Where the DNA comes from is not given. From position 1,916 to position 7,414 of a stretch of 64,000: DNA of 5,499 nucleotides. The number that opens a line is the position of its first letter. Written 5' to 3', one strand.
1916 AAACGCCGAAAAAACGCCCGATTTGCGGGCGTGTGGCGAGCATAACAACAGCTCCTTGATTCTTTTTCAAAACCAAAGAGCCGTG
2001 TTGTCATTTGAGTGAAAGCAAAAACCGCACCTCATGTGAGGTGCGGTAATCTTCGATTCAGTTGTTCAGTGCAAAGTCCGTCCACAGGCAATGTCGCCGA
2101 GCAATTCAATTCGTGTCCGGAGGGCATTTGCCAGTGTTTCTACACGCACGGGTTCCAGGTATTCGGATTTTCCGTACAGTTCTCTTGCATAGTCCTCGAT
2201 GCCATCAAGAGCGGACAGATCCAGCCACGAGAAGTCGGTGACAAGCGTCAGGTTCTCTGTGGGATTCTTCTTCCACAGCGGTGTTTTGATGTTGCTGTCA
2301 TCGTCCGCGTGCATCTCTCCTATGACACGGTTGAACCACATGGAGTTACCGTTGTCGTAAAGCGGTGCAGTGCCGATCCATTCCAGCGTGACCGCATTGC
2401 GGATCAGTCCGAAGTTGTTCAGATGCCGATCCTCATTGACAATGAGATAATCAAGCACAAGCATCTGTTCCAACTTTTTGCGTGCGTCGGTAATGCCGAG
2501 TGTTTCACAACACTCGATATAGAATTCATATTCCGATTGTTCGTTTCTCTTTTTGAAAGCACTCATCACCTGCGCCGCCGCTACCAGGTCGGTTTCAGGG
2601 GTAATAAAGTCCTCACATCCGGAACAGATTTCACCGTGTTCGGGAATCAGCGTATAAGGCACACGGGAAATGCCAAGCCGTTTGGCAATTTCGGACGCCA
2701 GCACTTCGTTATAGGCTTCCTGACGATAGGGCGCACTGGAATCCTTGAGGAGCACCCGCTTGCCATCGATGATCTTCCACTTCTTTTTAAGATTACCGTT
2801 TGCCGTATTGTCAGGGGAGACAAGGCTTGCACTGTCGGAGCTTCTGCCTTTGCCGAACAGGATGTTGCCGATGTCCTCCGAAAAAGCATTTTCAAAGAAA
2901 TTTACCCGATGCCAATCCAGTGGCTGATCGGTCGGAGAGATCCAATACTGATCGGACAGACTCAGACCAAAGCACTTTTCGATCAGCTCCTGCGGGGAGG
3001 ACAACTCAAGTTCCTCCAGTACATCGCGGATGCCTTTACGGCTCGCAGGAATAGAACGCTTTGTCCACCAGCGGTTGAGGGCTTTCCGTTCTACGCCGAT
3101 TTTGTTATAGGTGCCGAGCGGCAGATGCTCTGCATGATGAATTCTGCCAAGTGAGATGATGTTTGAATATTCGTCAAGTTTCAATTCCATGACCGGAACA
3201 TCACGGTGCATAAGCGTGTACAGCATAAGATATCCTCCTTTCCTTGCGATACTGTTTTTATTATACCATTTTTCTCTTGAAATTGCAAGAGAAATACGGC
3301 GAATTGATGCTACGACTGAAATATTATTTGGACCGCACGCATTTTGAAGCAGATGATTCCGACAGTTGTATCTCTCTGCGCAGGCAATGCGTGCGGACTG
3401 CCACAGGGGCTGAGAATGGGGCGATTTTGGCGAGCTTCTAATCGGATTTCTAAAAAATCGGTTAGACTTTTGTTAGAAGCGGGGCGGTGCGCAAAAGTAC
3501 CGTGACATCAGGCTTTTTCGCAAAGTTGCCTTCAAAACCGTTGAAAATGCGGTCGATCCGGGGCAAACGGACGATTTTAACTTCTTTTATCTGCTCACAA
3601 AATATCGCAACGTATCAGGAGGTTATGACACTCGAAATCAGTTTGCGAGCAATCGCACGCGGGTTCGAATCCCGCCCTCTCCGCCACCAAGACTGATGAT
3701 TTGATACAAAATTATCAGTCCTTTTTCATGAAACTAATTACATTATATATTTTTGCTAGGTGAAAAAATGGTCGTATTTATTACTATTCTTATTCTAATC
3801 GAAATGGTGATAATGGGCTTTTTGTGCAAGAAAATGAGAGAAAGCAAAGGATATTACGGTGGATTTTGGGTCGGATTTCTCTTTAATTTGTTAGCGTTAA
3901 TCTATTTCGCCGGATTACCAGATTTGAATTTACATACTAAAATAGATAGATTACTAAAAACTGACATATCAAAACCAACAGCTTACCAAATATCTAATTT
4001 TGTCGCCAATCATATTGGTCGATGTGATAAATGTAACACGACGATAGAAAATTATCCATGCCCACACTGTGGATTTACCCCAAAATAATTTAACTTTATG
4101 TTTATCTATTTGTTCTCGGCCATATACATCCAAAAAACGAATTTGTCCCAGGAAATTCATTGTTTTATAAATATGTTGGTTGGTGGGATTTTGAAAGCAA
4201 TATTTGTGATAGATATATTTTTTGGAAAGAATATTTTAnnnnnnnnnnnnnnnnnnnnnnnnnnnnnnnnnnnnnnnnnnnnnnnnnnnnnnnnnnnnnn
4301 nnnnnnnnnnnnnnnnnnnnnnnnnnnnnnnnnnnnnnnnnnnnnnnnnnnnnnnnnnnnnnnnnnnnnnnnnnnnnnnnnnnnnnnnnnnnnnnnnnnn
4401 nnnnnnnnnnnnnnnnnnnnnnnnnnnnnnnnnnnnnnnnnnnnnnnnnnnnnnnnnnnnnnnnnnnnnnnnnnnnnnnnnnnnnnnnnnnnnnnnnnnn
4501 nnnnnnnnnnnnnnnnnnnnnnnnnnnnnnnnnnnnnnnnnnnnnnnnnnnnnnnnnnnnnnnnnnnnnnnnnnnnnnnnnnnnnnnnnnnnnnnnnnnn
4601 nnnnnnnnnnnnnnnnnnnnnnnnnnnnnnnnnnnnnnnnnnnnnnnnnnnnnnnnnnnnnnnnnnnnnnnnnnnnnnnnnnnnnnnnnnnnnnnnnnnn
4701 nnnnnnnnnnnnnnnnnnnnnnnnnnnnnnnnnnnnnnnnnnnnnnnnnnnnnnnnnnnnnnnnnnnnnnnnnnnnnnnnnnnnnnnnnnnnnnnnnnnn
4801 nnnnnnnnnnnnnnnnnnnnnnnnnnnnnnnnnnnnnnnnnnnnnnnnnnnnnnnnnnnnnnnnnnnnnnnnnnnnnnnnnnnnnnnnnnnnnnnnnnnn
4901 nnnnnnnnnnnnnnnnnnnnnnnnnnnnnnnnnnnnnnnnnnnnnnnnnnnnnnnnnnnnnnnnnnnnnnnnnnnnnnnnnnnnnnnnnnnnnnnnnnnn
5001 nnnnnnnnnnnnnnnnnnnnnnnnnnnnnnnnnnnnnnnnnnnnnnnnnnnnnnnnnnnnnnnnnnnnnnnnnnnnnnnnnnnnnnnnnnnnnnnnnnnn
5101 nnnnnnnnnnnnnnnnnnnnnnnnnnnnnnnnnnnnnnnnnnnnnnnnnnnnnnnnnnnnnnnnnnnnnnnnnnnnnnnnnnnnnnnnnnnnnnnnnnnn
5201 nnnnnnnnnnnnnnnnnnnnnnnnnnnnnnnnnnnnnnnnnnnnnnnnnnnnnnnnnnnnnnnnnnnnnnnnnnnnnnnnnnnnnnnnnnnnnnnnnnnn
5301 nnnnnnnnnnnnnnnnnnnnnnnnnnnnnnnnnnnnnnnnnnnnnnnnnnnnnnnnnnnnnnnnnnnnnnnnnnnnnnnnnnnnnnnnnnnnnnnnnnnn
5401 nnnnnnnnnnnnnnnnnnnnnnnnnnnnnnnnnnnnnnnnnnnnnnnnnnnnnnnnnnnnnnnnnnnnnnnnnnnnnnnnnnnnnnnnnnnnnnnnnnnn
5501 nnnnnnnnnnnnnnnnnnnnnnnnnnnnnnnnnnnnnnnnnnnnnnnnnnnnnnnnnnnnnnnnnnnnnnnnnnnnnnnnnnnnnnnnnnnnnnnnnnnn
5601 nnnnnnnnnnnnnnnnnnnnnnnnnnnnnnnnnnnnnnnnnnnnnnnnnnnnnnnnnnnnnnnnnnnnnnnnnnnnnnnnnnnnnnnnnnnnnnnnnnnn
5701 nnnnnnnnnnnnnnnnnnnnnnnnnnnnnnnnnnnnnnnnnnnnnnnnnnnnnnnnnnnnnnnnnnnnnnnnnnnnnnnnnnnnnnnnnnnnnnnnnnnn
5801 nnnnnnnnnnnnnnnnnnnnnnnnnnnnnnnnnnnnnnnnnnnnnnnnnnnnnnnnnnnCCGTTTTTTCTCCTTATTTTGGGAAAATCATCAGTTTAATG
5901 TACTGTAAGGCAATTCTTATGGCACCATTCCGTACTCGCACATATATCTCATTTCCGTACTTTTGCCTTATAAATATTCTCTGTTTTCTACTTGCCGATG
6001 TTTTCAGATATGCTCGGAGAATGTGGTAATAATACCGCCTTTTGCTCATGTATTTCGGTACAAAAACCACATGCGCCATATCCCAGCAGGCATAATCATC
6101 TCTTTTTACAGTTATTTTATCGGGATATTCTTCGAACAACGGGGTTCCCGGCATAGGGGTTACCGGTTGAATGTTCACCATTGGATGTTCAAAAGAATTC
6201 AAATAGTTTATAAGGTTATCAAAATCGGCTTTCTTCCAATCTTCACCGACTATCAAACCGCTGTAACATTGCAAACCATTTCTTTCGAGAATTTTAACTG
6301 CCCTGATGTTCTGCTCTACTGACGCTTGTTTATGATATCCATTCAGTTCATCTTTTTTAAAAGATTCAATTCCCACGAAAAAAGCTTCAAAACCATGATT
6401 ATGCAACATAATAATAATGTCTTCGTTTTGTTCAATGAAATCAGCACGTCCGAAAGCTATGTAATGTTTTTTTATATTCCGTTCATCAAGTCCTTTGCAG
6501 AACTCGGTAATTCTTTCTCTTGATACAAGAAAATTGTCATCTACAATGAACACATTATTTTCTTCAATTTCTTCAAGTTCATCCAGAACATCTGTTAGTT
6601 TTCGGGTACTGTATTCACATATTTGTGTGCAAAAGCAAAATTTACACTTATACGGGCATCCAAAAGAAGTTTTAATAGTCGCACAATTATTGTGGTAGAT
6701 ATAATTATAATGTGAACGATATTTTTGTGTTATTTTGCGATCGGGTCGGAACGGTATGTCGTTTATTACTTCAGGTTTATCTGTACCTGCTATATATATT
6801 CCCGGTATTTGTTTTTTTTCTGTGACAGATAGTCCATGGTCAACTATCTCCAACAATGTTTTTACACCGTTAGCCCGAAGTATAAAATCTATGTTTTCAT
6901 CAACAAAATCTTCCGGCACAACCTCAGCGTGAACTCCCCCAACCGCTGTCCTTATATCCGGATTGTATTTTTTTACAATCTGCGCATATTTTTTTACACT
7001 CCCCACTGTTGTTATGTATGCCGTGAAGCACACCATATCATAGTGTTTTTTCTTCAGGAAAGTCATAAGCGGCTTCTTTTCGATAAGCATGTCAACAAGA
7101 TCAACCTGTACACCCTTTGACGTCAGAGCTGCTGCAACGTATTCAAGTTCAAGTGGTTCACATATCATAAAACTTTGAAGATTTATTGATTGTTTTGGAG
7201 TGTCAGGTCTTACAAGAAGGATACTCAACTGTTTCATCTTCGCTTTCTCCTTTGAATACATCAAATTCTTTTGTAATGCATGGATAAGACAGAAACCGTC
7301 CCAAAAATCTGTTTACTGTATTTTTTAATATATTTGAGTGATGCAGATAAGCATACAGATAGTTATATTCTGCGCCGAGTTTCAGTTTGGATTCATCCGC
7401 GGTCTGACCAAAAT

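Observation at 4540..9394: AT-rich four-gene cassette: two B12-binding radical SAM enzymes plus two GNAT-fold transferases, with no pathway context I can name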

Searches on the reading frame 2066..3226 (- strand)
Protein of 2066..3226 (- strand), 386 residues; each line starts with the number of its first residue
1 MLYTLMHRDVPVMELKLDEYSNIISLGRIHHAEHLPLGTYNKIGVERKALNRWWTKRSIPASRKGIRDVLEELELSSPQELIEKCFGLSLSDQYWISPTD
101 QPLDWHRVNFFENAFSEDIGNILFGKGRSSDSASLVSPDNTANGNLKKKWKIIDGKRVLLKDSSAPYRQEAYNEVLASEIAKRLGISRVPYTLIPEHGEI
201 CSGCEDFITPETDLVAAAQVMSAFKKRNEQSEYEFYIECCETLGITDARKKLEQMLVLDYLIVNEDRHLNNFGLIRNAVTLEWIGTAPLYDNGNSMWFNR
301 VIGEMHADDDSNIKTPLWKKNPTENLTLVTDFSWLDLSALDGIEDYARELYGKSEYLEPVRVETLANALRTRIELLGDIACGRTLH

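Call 7: search_protein_families(library=pfam, proteins=[window:2066-3226:-], max_evalue=0.001)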
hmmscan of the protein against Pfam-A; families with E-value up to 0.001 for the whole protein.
window:2066-3226:- (386 aa): 2 families
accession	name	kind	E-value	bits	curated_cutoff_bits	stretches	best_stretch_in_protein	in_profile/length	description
PF07804.18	HipA_C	-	1.3e-09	38.5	30.5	1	155-296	20-163/213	HipA-like C-terminal domain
PF20613.4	HipA_2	-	0.00026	20.7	27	1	154-274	22-130/240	HipA-like kinase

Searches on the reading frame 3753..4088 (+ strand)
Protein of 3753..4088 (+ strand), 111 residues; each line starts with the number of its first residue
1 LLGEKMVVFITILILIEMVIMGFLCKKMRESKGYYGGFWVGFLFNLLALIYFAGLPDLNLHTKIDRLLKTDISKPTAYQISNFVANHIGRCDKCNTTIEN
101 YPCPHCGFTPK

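Call 7: search_protein_families(library=pfam, proteins=[window:3753-4088:+], max_evalue=0.001)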
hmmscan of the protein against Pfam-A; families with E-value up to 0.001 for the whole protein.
window:3753-4088:+ (111 aa): 2 families
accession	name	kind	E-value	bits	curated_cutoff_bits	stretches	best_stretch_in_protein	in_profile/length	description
PF12670.12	DUF3792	-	4.4e-05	24.1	31.3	1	5-59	35-91/115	Protein of unknown function (DUF3792)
PF07754.17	HVO_2753_ZBP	-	0.00031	20.9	33.2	1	87-107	26-46/46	Small zinc finger protein HVO_2753-like, Zn-binding pocket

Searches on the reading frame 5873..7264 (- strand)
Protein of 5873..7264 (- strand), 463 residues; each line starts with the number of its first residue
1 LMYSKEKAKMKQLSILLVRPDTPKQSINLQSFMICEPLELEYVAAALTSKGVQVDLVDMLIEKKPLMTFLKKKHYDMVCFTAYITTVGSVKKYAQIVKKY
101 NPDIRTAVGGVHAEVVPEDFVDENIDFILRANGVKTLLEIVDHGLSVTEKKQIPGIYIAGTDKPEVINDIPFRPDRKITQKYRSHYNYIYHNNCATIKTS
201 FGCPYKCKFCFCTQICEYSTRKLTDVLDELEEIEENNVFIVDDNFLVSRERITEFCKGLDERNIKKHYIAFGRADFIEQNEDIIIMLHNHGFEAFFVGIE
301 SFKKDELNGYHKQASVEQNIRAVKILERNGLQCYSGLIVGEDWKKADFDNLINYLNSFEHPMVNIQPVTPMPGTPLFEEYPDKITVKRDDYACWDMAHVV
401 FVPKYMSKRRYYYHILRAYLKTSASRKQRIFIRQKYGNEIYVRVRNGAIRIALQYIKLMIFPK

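Call 4: search_protein_families(library=pfam, proteins=[window:5873-7264:-], max_evalue=0.01)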
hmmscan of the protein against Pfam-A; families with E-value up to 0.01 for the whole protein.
window:5873-7264:- (463 aa): 2 families
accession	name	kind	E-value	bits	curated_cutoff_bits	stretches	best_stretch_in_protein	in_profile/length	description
PF02310.24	B12-binding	-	1.7e-18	67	32.1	1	34-140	11-120/121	B12 binding domain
PF04055.27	Radical_SAM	-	1.2e-11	45.6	29.5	1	198-355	2-166/166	Radical SAM superfamily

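Call 5: search_protein_families(library=ncbifam, proteins=[window:5873-7264:-], max_evalue=0.01)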
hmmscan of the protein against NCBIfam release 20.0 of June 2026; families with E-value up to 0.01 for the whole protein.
window:5873-7264:- (463 aa): 21 families
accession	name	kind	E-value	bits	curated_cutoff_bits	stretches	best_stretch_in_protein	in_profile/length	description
TIGR04367.1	HpnR_B12_rSAM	equivalog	2.5e-53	181.4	650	1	28-417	13-407/490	hopanoid C-3 methylase HpnR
TIGR02026.1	BchE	equivalog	9.7e-41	140.1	481.35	1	15-424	2-429/497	magnesium-protoporphyrin IX monomethyl ester anaerobic oxidative cyclase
TIGR04479.1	bcpD_PhpK_rSAM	subfamily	1.2e-26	93.2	600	1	39-379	74-430/504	PhpK family radical SAM P-methyltransferase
TIGR03471.1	HpnJ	equivalog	2e-19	69.8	577.6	1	72-392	66-399/472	hopanoid biosynthesis associated radical SAM protein HpnJ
TIGR04072.2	rSAM_ladder_B12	equivalog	3.4e-19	68.8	360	1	37-379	18-371/443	lipid biosynthesis B12-binding/radical SAM protein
NF038361.1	rSAM_Sden_1168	equivalog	2.4e-16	59.4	575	1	48-380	96-473/560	Sden_1168 family B12-binding radical SAM P-methyltransferase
TIGR04013.1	B12_SAM_MJ_1487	hypoth_equivalog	1.2e-14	54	251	1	62-386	30-363/382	TIGR04013 family B12-binding domain/radical SAM domain-containing protein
NF050148.1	rSAM_ApyD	equivalog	1.3e-14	53.6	750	1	73-385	73-398/645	RiPP biosynthesis radical SAM protein ApyD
NF040542.1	rSAM_RCCLKC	equivalog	3.8e-13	49.4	450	1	37-350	13-342/423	arsinothricin biosynthesis radical SAM protein ArsL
NF033712.0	B12_rSAM_KedN5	subfamily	9.4e-12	43.9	700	1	68-340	56-351/624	KedN5 family methylcobalamin-dependent radical SAM C-methyltransferase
TIGR04014.1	B12_SAM_MJ_0865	equivalog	9.8e-10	37.8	360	1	70-379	34-357/434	methyl-coenzyme M reductase glutamine C-methyltransferase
TIGR04295.1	B12_rSAM_oligo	hypoth_equivalog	1.7e-09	36.9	400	1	112-405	110-404/422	TIGR04295 family B12-binding domain-containing radical SAM protein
NF040546.1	rSAM_CUAEP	equivalog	2.6e-09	36.3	500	1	36-368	12-350/468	CUAEP/CCAEP-tail radical SAM (seleno)protein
NF033070.1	rSAM_AprD4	equivalog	1.6e-07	30.6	500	1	174-383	176-393/456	AprD4 family radical SAM diol-dehydratase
TIGR03975.1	rSAM_ocin_1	subfamily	1.2e-05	24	281.85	1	67-360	121-432/606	RiPP maturation radical SAM C-methyltransferase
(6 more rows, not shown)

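Call 29: search_solved_structures(query=window:5873-7237:-, max_evalue=0.001)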
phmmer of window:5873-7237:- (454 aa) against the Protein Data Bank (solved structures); distinct sequences matched with E-value up to 0.001: 3.
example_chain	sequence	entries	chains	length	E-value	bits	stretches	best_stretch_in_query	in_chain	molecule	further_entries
5ul2_A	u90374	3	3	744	8.6e-08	34.6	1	100-376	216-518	OxsB protein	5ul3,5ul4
6fd2_B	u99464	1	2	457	9.1e-05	24.6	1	181-374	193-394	Putative apramycin biosynthetic oxidoreductase 4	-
7kdx_A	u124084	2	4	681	0.00012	24.2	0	67-367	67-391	Methyltransferase TokK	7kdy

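Call 39: search_protein_families(library=padloc, proteins=[window:5873-7237:-], max_evalue=0.01)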
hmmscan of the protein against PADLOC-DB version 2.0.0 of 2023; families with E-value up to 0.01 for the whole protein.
window:5873-7237:- (454 aa): 1 family
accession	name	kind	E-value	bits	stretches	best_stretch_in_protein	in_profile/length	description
PDLC04689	PDC-M51A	-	1e-07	29.1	1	57-371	62-374/420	-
